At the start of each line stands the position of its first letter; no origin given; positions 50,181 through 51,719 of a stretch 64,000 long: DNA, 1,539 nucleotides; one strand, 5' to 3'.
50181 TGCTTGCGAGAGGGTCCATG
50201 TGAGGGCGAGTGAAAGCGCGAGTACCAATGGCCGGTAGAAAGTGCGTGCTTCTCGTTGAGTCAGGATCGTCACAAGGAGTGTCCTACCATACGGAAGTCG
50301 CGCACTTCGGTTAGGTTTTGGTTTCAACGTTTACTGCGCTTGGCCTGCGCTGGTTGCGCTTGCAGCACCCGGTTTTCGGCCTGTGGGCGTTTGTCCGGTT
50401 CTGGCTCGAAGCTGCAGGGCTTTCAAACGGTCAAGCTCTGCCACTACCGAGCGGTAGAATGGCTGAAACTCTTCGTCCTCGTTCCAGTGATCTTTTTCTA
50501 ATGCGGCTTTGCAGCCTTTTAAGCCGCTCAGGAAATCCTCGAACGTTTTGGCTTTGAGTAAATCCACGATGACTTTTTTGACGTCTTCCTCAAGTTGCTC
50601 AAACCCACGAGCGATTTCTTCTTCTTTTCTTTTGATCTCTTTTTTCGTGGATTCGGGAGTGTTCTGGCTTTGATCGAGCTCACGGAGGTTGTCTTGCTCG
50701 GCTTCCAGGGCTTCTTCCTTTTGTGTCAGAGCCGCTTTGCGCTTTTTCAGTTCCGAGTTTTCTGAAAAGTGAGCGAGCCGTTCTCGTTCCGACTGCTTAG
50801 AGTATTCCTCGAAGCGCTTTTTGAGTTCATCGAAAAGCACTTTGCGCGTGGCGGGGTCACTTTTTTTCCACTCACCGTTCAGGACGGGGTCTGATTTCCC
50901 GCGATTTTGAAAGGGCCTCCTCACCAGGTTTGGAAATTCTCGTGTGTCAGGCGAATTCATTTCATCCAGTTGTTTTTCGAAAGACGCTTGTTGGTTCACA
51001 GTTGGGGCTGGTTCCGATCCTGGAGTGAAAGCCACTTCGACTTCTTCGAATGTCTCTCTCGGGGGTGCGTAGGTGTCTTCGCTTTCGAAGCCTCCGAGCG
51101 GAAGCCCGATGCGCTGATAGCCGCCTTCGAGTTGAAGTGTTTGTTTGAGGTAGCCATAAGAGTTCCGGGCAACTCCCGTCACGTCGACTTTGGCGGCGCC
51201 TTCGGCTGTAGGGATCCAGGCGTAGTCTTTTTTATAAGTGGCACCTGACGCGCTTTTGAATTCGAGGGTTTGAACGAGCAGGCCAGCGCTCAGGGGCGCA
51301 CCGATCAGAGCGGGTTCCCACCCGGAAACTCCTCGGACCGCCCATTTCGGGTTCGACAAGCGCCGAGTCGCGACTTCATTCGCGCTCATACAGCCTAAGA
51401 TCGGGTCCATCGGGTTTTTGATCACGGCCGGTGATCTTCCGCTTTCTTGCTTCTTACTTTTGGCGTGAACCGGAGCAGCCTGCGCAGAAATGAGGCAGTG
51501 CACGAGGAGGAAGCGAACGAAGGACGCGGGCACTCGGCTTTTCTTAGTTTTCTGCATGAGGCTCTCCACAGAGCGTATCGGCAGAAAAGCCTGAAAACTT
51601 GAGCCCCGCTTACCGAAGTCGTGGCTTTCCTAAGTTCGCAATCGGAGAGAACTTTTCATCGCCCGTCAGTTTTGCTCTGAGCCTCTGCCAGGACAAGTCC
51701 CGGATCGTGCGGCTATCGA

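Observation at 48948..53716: Four-gene minus-strand cluster of secreted proteins in two tandem-duplicated paralog families (A-A-B-B)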

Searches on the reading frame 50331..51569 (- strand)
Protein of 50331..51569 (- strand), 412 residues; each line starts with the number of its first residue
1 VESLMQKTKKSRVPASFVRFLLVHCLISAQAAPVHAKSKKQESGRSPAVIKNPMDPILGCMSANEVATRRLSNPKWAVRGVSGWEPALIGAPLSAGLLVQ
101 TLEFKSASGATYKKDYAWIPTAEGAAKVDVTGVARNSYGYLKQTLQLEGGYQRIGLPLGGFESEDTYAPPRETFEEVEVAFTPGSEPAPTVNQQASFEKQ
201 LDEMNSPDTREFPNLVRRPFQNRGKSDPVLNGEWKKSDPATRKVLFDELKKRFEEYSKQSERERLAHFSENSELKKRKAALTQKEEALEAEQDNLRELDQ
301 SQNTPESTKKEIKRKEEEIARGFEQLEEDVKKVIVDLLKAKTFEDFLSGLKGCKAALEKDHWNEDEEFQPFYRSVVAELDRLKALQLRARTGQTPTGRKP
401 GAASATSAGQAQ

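Call 3: search_protein_families(library=pfam, proteins=[window:50331-51569:-], max_evalue=1)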
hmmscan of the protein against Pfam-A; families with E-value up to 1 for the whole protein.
window:50331-51569:- (412 aa): 4 families
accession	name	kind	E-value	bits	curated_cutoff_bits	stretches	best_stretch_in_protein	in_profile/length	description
PF09440.15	eIF3_N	-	0.18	12.6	26.8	0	271-361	30-116/133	eIF3 subunit 6 N terminal domain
PF02601.20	Exonuc_VII_L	-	0.31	10.9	35.9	1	246-327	171-283/315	Exonuclease VII, large subunit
PF06156.18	YabA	-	0.54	11.3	30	0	263-321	16-75/103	Initiation control protein YabA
PF00509.23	Hemagglutinin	-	0.85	8.4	31.8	0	246-344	398-486/550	Haemagglutinin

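Call 4: search_protein_families(library=ncbifam, proteins=[window:50331-51569:-], max_evalue=1)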
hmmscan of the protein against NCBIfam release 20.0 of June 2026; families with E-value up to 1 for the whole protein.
window:50331-51569:- (412 aa): 8 families
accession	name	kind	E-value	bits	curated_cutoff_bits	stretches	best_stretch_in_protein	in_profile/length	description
NF045780.1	TrlF_fam_ATP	equivalog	0.014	14.2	350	1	236-339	602-708/944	TrlF family AAA-like ATPase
TIGR03319.1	RNase_Y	equivalog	0.018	13.6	454.35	1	236-333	43-134/514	ribonuclease Y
NF045487.1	ASRP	equivalog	0.047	12.3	300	1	251-333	320-402/593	archaea-specific SMC-related protein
NF053563.1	Rkd4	equivalog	0.054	11.6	860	1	244-358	283-394/747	arcadin-4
NF033885.1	conj_TraP_IncI1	equivalog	0.15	11.8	135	1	269-333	46-112/217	conjugal transfer protein TraP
TIGR04211.1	SH3_and_anchor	equivalog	0.16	11.5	65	1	246-332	68-157/198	TIGR04211 family SH3 domain-containing protein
NF047368.1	collar_FlbB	equivalog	0.34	10.7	110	1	258-329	62-131/193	periplasmic-type flagellar collar protein FlbB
NF009344.0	PRK12705.1-1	equivalog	0.78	8.3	831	1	251-335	75-212/572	hypothetical protein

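Call 16: find_homologous_proteins(query=window:50331-51569:-, max_evalue=0.001)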
Query window:50331-51569:- (412 aa): 8 proteins with E <= 0.001 among 8000 candidates.
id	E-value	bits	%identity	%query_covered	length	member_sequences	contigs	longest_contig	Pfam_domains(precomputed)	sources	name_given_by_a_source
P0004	2.1e-266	901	100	99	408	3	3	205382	-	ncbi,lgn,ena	-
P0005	3.8e-198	677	76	99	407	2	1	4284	-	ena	-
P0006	4.6e-198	676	76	99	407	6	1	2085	-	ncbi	-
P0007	1.9e-184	631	73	99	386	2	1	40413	-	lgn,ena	-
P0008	3.0e-119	417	52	99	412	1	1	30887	-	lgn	-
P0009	1.0e-111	392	53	99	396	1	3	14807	-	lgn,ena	-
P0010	2.5e-111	391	52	99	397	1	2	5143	-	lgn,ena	-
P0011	5.9e-104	367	49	99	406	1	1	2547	-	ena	-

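Call 17: find_encoding_contigs(protein=P0004, flank=10000, max_places=4)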
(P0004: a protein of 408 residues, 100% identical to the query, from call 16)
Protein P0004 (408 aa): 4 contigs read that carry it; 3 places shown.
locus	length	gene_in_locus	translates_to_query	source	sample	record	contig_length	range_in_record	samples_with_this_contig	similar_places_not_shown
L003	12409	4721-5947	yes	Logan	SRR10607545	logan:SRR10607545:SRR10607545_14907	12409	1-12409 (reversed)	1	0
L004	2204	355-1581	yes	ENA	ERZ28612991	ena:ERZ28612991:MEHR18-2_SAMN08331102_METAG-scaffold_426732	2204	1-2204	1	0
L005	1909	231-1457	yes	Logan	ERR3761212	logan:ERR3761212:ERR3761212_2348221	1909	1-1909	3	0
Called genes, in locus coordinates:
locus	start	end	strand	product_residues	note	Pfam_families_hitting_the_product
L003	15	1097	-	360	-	PF01820:Dala_Dala_lig_N, PF02786:CPSase_L_D2, PF02222:ATP-grasp, PF07478:Dala_Dala_lig_C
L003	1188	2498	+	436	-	PF02812:ELFV_dehydrog_N, PF00208:ELFV_dehydrog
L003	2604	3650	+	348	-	PF05394:AvrB_AvrC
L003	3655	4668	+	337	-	PF05394:AvrB_AvrC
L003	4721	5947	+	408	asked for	-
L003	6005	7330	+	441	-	-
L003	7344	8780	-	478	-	PF00072:Response_reg, PF00158:Sigma54_activat, PF01078:Mg_chelatase (faint), PF14532:Sigma54_activ_2, PF07728:AAA_5 (weak), PF25601:AAA_lid_14, PF02954:HTH_8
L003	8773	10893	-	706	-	PF00512:HisKA, PF02518:HATPase_c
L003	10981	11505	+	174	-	-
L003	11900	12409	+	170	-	?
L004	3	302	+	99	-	?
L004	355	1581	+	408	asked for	-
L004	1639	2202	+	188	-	?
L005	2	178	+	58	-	?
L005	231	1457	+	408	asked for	-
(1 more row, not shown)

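Call 18: find_encoding_contigs(protein=P0007, flank=10000, max_places=3)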
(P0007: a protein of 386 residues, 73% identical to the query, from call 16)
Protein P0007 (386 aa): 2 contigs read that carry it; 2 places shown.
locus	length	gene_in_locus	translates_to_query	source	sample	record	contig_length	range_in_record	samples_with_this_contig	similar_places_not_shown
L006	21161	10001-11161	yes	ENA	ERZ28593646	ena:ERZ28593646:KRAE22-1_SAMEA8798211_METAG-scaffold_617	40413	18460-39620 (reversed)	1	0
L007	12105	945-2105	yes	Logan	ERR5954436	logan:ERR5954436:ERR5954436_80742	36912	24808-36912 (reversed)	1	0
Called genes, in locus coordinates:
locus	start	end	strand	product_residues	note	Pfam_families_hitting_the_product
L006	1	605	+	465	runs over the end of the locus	?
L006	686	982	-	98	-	-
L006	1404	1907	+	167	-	PF00652:Ricin_B_lectin (faint)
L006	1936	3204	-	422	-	-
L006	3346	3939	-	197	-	-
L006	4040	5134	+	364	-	-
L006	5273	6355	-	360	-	PF01820:Dala_Dala_lig_N, PF02786:CPSase_L_D2, PF02222:ATP-grasp, PF07478:Dala_Dala_lig_C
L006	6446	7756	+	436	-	PF02812:ELFV_dehydrog_N, PF00208:ELFV_dehydrog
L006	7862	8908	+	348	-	PF05394:AvrB_AvrC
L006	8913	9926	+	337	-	PF05394:AvrB_AvrC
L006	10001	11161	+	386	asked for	-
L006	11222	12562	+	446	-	-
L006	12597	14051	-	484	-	PF00072:Response_reg, PF00158:Sigma54_activat, PF14532:Sigma54_activ_2, PF07728:AAA_5 (weak), PF25601:AAA_lid_14, PF02954:HTH_8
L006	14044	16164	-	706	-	PF00512:HisKA, PF02518:HATPase_c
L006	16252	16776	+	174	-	-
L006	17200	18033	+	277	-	PF00669:Flagellin_N, PF00700:Flagellin_C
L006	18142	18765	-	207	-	PF02390:Methyltransf_4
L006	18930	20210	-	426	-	-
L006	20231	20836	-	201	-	PF13036:LpoB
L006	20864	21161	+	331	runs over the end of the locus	PF00931:NB-ARC (faint), PF02374:ArsA_ATPase (weak)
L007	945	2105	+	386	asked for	-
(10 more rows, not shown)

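Call 19: find_encoding_contigs(protein=P0008, flank=10000, max_places=3)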
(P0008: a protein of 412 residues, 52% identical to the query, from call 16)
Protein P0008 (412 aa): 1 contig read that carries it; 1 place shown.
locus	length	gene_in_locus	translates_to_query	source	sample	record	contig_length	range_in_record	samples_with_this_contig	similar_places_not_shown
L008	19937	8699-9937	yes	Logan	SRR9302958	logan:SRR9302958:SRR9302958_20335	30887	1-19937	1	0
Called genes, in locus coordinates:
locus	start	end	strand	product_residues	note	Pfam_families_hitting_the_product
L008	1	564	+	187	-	?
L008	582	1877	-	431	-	-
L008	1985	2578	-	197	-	-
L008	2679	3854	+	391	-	-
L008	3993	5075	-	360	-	PF01820:Dala_Dala_lig_N, PF02786:CPSase_L_D2, PF02222:ATP-grasp, PF07478:Dala_Dala_lig_C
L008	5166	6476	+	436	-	PF02812:ELFV_dehydrog_N, PF00208:ELFV_dehydrog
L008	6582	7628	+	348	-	PF05394:AvrB_AvrC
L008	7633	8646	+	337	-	PF05394:AvrB_AvrC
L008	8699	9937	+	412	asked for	-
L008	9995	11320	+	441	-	-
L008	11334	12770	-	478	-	PF00072:Response_reg, PF00158:Sigma54_activat, PF01078:Mg_chelatase (faint), PF14532:Sigma54_activ_2, PF07728:AAA_5 (weak), PF25601:AAA_lid_14, PF02954:HTH_8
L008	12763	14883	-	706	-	PF00512:HisKA, PF02518:HATPase_c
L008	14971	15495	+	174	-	-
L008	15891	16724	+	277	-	PF00669:Flagellin_N, PF00700:Flagellin_C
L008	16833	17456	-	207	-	PF02390:Methyltransf_4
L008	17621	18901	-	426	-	-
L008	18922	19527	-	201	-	PF13036:LpoB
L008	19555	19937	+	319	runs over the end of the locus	PF00931:NB-ARC (faint), PF02374:ArsA_ATPase (weak)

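Call 53: predict_structure(alignment_id=A6)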
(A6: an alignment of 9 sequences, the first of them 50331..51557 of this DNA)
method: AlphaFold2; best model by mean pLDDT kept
length: 408 residues; sequences in the alignment: 9
mean_pLDDT: 45.5   pTM: 0.26
mean pLDDT of the five models: 45.5, 44.7, 44.8, 41.8, 40.5
residues with pLDDT >= 90: 0; 70-90: 41; 50-70: 90; < 50: 277
segments of 3 or more residues with pLDDT < 50: 1-95, 98-103, 105-108, 116-122, 130-265, 385-408
pLDDT, mean of each block of 10 residues (from residue 1): 27 30 31 31 33 36 34 40 33 46 46 49 53 44 34 33 40 43 34 43 37 33 31 40 43 41 51 69 76 67 75 75 66 53 57 58 57 67 48 30 26
secondary structure, 60 per line:
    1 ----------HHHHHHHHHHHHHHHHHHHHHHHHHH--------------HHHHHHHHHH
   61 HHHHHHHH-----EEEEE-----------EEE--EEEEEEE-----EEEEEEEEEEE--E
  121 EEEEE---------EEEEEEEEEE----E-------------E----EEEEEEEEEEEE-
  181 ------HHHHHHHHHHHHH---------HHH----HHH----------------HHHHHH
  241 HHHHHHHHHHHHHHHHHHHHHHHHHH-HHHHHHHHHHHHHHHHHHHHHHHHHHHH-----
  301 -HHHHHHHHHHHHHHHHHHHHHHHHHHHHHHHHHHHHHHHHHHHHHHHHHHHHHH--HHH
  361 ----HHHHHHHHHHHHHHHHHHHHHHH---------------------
elements in order: H11-36 H51-68 E74-78 E90-92 E95-101 E107-117 E120-125 E135-144 E168-179 H187-199 H235-266 H268-295 H302-355 H365-387

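Call 64: find_encoding_contigs(protein=P0009, flank=10000, max_places=3)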
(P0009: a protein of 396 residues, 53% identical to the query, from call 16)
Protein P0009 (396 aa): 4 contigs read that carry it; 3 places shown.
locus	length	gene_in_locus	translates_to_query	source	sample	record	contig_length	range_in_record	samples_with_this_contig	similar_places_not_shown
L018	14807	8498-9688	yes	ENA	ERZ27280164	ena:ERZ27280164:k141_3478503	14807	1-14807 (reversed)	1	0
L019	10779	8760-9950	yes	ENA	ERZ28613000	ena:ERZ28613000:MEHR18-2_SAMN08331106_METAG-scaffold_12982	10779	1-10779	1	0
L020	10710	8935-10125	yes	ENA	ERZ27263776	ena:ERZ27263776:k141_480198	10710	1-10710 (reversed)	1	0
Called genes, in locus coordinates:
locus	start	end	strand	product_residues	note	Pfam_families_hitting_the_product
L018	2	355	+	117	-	?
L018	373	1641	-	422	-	-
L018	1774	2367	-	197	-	-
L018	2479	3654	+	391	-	-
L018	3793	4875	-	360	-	PF01820:Dala_Dala_lig_N, PF02786:CPSase_L_D2, PF02222:ATP-grasp, PF07478:Dala_Dala_lig_C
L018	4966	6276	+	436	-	PF02812:ELFV_dehydrog_N, PF00208:ELFV_dehydrog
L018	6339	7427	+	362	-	PF05394:AvrB_AvrC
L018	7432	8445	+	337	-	PF05394:AvrB_AvrC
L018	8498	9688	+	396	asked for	-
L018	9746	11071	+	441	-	-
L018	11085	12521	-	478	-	PF00072:Response_reg, PF00158:Sigma54_activat, PF01078:Mg_chelatase (faint), PF14532:Sigma54_activ_2, PF07728:AAA_5 (weak), PF25601:AAA_lid_14, PF02954:HTH_8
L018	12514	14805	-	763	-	?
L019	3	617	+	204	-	?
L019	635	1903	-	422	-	-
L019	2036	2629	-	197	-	-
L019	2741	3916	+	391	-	-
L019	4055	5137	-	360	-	PF01820:Dala_Dala_lig_N, PF02786:CPSase_L_D2, PF02222:ATP-grasp, PF07478:Dala_Dala_lig_C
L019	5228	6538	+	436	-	PF02812:ELFV_dehydrog_N, PF00208:ELFV_dehydrog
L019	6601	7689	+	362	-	PF05394:AvrB_AvrC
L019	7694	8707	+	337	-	PF05394:AvrB_AvrC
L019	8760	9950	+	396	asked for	-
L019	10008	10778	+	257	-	?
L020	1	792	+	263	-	?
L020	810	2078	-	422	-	-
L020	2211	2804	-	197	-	-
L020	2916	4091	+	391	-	-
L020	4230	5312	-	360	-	PF01820:Dala_Dala_lig_N, PF02786:CPSase_L_D2, PF02222:ATP-grasp, PF07478:Dala_Dala_lig_C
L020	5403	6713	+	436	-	PF02812:ELFV_dehydrog_N, PF00208:ELFV_dehydrog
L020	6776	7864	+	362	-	PF05394:AvrB_AvrC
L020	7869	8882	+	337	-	PF05394:AvrB_AvrC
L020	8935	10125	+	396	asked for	-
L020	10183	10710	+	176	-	?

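Call 65: find_encoding_contigs(protein=P0010, flank=10000, max_places=3)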
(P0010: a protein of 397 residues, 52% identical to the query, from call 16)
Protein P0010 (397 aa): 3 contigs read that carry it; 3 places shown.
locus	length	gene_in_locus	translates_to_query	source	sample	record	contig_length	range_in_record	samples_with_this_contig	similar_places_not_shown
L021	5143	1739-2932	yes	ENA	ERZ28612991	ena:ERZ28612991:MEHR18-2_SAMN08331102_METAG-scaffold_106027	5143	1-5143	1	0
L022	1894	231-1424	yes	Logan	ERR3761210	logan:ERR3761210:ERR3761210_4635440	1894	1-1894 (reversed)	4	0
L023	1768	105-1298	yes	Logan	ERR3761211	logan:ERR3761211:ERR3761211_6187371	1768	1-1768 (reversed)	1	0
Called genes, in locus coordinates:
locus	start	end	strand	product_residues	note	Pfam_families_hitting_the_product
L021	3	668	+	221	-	?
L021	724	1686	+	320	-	PF05394:AvrB_AvrC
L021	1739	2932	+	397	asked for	-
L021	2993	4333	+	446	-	-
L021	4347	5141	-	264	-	?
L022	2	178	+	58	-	?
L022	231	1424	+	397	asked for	-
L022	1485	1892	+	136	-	?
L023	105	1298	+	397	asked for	-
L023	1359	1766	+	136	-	?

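Call 69: find_related_loci(query=A4, collection=metagenome_contigs, flank=6000)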
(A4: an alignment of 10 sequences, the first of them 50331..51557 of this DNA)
Query A4 (408 aa) in metagenome_contigs; peptide patterns used: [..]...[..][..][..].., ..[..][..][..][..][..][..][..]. (x = any residue, [..] = any of these).
97 stretches matched a pattern; 4 encode a relative of the query (tblastn E <= 1e-3); 4 distinct loci.
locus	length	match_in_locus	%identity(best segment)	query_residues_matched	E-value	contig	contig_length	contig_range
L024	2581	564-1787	96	1-408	0e+0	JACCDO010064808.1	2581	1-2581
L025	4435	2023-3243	76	1-408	0e+0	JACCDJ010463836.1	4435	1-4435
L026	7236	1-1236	76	2-408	6e-64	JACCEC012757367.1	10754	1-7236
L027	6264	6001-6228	91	1-76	6e-42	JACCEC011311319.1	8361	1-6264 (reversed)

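Call 73: search_protein_families(library=padloc, proteins=[window:50331-51557:-], max_evalue=0.1)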
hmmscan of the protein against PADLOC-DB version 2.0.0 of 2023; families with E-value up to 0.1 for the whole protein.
window:50331-51557:- (408 aa): 3 families
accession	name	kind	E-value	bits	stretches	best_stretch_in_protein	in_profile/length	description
PDLC03865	LmuB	-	0.0006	16.1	1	241-365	328-452/1007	-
PDLC00252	LmuB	-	0.013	12.3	1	241-352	347-452/554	AAA ATPase domain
PDLC03863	LmuB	-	0.034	10.8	1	240-382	213-357/610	-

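Call 74: search_protein_families(library=phrogs, proteins=[window:50331-51557:-], max_evalue=0.1)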
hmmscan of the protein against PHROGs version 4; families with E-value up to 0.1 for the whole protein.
window:50331-51557:- (408 aa): 1 family
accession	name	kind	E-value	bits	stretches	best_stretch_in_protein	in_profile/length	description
phrog_8191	-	unknown function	0.026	15.1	1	265-340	122-195/242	-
